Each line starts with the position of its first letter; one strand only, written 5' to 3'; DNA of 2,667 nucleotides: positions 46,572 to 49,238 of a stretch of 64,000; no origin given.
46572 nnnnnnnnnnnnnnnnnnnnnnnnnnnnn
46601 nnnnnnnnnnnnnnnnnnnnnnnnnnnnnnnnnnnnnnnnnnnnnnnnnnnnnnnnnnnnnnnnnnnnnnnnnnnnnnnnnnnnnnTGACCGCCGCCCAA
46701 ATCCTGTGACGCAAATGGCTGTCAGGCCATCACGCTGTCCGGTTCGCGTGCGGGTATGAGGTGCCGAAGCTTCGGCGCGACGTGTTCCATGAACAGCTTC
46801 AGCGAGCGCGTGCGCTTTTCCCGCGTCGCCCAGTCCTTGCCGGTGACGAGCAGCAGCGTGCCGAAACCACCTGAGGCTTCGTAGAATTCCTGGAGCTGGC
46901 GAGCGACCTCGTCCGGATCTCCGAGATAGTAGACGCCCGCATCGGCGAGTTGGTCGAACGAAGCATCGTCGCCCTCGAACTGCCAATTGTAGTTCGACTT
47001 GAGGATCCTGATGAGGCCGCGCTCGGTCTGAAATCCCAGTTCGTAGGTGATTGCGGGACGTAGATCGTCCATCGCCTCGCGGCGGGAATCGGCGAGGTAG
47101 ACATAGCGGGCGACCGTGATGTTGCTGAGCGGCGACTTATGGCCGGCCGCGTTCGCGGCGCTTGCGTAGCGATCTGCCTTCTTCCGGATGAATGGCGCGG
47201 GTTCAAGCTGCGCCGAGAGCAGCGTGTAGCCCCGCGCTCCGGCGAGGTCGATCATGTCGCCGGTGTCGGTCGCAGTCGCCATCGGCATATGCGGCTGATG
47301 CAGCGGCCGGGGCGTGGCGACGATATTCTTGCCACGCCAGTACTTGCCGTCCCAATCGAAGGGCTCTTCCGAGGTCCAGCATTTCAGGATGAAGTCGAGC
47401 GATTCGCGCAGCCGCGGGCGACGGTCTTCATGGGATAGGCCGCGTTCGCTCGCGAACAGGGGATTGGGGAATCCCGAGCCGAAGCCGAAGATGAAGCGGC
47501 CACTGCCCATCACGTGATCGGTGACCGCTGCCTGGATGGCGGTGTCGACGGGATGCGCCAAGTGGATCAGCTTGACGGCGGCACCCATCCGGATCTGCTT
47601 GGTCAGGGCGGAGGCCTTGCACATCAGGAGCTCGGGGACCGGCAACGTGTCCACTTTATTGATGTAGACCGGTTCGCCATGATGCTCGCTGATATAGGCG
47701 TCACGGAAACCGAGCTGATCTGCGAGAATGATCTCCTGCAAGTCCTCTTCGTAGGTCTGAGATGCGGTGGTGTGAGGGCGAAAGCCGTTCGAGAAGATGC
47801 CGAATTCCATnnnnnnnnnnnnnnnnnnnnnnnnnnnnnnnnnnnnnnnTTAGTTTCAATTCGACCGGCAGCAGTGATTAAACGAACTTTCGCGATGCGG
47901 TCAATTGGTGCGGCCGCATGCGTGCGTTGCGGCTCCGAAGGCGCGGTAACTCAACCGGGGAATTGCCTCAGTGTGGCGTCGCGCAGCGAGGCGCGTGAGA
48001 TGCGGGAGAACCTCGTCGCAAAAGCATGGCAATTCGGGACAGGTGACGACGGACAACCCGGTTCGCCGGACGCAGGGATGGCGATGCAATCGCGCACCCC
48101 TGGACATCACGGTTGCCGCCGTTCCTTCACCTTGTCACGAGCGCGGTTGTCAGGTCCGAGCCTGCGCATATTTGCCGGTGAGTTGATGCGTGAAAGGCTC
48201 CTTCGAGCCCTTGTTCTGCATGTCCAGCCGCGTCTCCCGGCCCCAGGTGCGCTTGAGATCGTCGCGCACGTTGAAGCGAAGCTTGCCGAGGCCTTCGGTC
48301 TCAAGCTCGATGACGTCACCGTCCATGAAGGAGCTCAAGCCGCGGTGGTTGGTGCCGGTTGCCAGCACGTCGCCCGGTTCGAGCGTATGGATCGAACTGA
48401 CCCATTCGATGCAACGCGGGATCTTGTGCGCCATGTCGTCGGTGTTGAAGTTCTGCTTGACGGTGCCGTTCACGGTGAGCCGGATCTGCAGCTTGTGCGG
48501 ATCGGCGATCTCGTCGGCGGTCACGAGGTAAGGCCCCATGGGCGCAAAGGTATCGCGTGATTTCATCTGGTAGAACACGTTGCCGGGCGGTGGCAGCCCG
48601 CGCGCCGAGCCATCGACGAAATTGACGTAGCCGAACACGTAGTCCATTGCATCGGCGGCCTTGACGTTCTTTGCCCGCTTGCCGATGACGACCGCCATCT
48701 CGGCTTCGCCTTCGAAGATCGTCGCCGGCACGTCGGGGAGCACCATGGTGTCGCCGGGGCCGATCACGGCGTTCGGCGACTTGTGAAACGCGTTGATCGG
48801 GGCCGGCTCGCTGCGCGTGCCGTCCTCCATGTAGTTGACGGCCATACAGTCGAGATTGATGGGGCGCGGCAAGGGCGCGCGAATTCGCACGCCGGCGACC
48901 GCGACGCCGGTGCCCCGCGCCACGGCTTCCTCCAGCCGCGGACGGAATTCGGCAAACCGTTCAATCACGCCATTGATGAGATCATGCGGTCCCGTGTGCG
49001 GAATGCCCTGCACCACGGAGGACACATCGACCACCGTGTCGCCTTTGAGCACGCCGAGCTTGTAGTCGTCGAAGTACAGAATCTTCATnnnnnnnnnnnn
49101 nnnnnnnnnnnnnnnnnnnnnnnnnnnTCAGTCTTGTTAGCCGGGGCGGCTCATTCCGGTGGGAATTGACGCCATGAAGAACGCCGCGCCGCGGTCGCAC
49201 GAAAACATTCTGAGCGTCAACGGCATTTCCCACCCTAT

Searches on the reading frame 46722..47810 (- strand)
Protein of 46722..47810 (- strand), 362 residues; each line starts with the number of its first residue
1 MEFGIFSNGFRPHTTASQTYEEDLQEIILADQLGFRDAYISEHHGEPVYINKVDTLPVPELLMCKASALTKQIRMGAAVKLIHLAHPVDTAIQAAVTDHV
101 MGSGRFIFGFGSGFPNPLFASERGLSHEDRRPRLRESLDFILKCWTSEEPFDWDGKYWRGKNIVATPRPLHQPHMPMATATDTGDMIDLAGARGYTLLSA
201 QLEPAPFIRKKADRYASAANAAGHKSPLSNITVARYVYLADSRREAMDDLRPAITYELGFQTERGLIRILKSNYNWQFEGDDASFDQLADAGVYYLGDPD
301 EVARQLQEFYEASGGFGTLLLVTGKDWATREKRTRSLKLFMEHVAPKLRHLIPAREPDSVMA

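Call 6: search_protein_families(library=pfam, proteins=[window:46722-47810:-])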
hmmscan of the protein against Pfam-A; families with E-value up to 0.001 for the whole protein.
window:46722-47810:- (362 aa): 1 family
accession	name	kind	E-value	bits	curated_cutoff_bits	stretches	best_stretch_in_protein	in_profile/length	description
PF00296.26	Bac_luciferase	-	2.1e-47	162.5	27.9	1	1-313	1-310/314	Luciferase-like monooxygenase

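Call 26: find_encoding_contigs(protein=window:46725-47810:-, flank=2000, max_places=6)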
Protein window:46725-47810:- (362 aa): no gene with exactly this product is on record in the collection.

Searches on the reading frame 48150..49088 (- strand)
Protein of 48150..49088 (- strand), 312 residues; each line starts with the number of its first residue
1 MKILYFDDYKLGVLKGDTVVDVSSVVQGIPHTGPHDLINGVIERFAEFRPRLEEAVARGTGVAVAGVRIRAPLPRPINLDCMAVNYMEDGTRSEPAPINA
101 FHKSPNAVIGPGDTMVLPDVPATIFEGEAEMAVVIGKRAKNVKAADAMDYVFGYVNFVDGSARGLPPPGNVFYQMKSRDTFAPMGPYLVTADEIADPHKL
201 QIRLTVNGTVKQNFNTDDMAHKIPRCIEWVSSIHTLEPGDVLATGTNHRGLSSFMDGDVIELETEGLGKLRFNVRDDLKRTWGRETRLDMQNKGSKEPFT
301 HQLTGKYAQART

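Call 6: search_protein_families(library=pfam, proteins=[window:48150-49088:-])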
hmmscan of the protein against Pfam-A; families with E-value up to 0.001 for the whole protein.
window:48150-49088:- (312 aa): 1 family
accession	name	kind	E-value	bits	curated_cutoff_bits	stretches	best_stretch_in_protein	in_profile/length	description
PF01557.24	FAA_hydrolase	-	2.2e-51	175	23.9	1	88-274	17-213/214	Fumarylacetoacetate (FAA) hydrolase C-terminal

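Call 27: find_encoding_contigs(protein=window:48153-49088:-, flank=3000, max_places=6)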
Protein window:48153-49088:- (312 aa): 1 contig read that carries it; 1 place shown.
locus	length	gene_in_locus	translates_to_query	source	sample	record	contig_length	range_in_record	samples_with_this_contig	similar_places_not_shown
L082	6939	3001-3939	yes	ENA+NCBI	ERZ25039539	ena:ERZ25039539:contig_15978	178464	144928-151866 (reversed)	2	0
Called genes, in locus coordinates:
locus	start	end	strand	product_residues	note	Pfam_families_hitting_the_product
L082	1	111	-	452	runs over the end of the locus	PF13795:HupE_UreJ_2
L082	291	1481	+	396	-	PF01436:NHL (faint)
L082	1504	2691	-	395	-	PF00903:Glyoxalase, PF22677:Ble-like_N (faint), PF00903:Glyoxalase (weak)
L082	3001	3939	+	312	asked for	PF01557:FAA_hydrolase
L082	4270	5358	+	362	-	PF00296:Bac_luciferase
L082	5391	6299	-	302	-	PF02678:Pirin, PF05726:Pirin_C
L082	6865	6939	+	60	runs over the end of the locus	-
